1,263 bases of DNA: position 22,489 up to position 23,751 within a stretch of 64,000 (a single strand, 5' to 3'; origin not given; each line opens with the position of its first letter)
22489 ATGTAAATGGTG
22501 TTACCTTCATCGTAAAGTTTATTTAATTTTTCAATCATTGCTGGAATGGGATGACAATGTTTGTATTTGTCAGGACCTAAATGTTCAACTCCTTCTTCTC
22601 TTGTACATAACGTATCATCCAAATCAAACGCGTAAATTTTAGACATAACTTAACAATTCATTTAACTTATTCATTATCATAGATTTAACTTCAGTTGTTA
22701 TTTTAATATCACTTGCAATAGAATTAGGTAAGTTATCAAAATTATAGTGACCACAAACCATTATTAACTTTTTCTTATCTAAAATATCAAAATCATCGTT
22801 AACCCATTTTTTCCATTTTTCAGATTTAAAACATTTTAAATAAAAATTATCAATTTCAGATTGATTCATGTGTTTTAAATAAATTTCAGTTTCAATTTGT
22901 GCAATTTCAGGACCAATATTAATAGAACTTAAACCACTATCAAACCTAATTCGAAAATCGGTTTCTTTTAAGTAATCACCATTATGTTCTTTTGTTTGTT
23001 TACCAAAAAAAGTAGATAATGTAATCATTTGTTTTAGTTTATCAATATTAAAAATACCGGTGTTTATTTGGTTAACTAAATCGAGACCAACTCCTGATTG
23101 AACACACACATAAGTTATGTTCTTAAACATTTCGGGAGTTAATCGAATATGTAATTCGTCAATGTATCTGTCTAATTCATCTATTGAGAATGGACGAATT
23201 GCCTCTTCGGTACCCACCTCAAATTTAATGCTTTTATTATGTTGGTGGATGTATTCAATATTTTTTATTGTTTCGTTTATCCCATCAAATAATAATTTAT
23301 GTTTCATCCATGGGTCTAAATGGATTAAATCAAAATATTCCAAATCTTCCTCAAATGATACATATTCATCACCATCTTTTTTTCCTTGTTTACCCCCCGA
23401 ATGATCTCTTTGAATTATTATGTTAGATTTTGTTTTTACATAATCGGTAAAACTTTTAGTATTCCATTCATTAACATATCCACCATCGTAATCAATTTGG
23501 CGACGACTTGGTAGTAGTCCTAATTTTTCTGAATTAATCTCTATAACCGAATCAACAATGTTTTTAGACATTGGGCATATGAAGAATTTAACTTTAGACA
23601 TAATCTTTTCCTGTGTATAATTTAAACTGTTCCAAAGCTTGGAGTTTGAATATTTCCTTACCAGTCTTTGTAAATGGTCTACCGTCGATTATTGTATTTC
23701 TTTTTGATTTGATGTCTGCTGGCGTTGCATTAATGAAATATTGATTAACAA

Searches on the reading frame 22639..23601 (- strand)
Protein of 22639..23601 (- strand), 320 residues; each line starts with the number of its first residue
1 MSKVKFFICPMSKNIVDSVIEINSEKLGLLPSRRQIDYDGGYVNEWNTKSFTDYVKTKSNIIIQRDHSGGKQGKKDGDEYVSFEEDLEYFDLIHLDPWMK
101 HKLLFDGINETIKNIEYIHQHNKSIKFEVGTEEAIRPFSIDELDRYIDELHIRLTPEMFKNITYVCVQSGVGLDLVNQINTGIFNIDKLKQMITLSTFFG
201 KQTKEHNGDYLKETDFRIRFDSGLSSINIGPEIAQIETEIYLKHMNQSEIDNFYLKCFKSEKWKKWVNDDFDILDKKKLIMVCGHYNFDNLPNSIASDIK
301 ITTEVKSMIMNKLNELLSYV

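Call 20: search_protein_families(library=pfam, proteins=[window:22639-23601:-], max_evalue=0.01)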
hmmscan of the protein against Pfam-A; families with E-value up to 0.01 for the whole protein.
window:22639-23601:- (320 aa): 1 family
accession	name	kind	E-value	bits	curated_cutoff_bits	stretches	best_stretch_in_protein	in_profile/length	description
PF16144.10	DUF4852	-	0.0091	16.5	22.8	0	254-279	8-33/116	Domain of unknown function (DUF4852)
